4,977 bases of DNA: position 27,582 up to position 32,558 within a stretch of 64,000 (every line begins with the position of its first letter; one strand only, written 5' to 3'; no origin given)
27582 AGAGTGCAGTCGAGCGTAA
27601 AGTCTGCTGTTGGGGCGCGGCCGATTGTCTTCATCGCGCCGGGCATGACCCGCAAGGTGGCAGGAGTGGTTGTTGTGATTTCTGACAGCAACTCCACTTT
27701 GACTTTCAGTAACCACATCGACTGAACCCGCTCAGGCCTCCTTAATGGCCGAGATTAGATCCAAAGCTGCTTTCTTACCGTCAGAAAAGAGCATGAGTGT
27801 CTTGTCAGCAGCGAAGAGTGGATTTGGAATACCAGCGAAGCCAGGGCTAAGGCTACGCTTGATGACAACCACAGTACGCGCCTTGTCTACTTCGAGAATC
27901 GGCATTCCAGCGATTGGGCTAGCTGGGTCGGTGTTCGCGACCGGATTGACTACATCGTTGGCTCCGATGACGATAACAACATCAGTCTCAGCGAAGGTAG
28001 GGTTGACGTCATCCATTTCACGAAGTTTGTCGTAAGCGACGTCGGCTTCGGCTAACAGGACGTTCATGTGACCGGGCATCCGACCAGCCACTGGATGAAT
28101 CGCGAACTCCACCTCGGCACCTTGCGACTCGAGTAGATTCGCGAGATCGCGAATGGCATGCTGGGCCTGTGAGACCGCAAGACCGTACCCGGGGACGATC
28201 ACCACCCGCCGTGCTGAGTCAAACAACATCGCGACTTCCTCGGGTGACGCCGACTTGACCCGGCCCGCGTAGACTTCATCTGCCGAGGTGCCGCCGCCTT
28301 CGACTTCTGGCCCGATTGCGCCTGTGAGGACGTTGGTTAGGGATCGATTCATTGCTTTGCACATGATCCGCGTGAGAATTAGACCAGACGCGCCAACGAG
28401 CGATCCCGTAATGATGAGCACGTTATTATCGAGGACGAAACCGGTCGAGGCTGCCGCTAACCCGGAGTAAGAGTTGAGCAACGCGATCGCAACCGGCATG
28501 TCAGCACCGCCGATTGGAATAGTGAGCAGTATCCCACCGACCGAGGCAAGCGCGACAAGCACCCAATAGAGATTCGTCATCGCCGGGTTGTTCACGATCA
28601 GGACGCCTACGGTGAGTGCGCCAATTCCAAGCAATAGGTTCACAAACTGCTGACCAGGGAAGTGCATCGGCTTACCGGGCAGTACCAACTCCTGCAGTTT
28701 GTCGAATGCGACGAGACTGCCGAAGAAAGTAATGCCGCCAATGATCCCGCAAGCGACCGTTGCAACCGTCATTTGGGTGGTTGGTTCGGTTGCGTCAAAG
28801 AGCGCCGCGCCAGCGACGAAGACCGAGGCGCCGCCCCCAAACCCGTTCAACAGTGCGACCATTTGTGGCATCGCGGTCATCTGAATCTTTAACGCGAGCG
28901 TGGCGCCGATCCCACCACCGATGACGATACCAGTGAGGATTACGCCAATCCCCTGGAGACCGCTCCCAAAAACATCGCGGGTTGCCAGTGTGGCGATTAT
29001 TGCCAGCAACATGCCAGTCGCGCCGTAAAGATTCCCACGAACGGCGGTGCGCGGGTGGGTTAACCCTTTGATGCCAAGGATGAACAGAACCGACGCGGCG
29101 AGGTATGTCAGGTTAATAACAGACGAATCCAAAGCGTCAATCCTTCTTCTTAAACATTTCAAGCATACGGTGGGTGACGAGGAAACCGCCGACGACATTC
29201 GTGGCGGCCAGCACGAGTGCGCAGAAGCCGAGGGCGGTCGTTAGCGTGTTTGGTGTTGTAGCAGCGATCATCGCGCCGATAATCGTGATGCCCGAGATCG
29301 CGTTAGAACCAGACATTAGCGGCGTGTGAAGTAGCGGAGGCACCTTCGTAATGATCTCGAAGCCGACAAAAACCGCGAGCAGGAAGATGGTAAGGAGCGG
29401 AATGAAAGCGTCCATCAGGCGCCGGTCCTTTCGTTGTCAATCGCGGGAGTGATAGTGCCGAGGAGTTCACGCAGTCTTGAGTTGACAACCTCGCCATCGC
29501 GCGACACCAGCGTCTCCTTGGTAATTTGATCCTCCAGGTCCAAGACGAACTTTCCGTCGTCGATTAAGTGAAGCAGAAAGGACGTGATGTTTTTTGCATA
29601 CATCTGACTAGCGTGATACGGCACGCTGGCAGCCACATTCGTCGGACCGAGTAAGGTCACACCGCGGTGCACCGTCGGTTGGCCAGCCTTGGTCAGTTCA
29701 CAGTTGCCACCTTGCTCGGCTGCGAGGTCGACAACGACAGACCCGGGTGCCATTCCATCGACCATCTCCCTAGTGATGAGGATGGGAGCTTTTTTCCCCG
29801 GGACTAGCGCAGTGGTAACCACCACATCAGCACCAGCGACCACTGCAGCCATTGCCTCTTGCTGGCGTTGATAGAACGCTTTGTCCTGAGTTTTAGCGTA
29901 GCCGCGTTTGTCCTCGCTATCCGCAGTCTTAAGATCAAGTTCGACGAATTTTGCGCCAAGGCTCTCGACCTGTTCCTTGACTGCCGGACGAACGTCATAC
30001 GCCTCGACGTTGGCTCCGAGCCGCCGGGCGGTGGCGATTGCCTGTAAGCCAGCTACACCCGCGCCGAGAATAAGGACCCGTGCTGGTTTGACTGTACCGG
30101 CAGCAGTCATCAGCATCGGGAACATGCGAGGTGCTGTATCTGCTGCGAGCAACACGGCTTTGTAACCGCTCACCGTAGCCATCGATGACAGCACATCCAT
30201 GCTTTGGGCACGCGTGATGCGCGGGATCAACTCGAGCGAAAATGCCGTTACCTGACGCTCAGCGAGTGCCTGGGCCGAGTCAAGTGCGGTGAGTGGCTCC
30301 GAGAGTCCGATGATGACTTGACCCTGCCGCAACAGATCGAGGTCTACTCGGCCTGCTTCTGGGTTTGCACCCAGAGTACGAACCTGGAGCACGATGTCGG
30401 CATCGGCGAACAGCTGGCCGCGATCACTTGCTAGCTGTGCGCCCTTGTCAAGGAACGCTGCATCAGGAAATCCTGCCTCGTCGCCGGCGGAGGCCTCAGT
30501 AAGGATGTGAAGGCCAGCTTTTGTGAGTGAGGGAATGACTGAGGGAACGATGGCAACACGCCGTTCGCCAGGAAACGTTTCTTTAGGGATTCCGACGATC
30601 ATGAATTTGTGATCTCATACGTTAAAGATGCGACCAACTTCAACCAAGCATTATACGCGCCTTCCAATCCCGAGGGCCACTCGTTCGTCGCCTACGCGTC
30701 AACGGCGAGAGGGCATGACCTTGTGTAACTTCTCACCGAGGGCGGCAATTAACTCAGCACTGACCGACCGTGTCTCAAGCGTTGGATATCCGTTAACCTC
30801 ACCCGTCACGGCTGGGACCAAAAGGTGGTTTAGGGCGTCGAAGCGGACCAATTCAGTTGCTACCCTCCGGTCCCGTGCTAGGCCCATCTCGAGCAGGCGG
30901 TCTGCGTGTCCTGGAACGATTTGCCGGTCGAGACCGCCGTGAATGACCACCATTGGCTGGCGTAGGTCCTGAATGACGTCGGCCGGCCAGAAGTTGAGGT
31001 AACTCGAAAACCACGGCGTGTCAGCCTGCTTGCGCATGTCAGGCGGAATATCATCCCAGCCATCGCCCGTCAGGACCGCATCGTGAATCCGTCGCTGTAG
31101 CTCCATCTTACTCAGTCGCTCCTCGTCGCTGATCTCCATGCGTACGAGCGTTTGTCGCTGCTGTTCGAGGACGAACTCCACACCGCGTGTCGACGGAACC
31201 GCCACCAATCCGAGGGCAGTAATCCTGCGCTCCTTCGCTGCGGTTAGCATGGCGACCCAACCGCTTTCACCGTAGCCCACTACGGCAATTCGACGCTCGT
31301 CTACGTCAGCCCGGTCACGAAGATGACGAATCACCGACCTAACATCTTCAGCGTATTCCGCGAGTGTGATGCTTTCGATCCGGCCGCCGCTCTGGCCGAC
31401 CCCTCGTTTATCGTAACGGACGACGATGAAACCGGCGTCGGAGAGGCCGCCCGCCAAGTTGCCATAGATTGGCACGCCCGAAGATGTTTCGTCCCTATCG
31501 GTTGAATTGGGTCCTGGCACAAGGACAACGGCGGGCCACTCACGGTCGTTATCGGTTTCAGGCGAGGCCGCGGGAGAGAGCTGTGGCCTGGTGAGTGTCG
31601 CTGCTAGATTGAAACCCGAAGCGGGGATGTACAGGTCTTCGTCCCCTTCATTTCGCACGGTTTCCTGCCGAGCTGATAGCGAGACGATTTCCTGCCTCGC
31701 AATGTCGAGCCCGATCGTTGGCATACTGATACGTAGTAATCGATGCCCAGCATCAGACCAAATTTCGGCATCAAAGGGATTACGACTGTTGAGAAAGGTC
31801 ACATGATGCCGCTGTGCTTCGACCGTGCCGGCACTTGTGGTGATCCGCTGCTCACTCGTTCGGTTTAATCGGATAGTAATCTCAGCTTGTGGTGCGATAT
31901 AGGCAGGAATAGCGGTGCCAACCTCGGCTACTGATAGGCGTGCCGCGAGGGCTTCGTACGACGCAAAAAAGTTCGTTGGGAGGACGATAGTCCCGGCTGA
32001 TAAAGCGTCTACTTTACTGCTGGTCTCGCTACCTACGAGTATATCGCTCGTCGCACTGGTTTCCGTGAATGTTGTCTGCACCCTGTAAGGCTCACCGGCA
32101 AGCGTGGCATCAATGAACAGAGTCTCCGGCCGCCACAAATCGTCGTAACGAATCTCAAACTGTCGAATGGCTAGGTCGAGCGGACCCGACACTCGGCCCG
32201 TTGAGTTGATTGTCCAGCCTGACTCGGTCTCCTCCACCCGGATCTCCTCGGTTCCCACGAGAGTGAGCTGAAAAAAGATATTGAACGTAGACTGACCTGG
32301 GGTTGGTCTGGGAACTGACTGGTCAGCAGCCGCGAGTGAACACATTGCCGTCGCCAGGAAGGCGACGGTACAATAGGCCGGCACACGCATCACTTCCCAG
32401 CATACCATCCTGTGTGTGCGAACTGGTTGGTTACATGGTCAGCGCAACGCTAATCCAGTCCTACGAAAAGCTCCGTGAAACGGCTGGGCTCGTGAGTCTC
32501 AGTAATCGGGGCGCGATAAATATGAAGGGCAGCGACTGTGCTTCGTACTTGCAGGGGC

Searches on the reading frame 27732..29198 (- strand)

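Call 46: search_protein_families(library=ncbifam, proteins=[window:27732-29198:-], max_evalue=0.00001)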
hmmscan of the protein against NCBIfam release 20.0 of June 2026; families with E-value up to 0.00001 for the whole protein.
window:27732-29198:- (488 aa): 1 family
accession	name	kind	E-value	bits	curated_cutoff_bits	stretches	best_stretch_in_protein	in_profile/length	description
NF006974.0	PRK09444.1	equivalog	2.5e-133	445.7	689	1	25-483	3-458/460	Re/Si-specific NAD(P)(+) transhydrogenase subunit beta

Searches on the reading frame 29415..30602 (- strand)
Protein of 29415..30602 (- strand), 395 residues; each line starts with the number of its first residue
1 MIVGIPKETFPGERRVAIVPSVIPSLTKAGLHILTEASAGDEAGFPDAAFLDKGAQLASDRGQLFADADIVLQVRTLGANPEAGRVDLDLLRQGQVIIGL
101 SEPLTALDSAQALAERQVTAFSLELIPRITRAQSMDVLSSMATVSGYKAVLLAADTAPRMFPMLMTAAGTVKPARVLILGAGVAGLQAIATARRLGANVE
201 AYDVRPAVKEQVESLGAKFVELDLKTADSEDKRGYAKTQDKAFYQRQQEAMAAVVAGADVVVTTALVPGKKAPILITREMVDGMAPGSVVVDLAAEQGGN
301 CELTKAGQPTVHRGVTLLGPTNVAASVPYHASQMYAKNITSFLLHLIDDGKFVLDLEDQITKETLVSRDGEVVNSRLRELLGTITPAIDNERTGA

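Call 46: search_protein_families(library=ncbifam, proteins=[window:29415-30602:-], max_evalue=0.00001)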
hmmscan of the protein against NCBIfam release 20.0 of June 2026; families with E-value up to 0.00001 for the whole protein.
window:29415-30602:- (395 aa): 4 families
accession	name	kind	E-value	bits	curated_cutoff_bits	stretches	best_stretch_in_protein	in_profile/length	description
NF006942.0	PRK09424.1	equivalog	2.2e-117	392.9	383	1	1-373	1-367/510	Re/Si-specific NAD(P)(+) transhydrogenase subunit alpha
TIGR00561.1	pntA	equivalog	8.9e-101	338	444.4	1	3-373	2-366/511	Re/Si-specific NAD(P)(+) transhydrogenase subunit alpha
TIGR00518.1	alaDH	equivalog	2.8e-44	151.6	391.85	1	1-384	1-361/370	alanine dehydrogenase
TIGR03366.1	HpnZ_proposed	hypoth_equivalog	1.1e-08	34.7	328.1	1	161-261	144-246/315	putative phosphonate catabolism associated alcohol dehydrogenase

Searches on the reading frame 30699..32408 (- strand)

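Call 46: search_protein_families(library=ncbifam, proteins=[window:30699-32408:-], max_evalue=0.00001)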
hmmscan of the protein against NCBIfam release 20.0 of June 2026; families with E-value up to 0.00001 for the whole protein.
window:30699-32408:- (569 aa): 4 families
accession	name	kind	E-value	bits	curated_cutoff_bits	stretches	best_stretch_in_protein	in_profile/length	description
NF041096.1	esterase_EstD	equivalog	2.9e-19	69.4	600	1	287-555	156-411/421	esterase EstD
TIGR03100.1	hydr1_PEP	hypoth_equivalog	5.3e-09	35.8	168.45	1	317-403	48-131/274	hydrolase 1, exosortase A system-associated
NF047920.1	lactonase_UilS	equivalog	1.7e-08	34.5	400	1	319-399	45-125/285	UilS family quorum-quenching N-acyl-homoserine lactonase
NF050089.1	i_nPHAscl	equivalog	1.3e-06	27.7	300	1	327-438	45-152/288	intracellular short-chain-length polyhydroxyalkanoate depolymerase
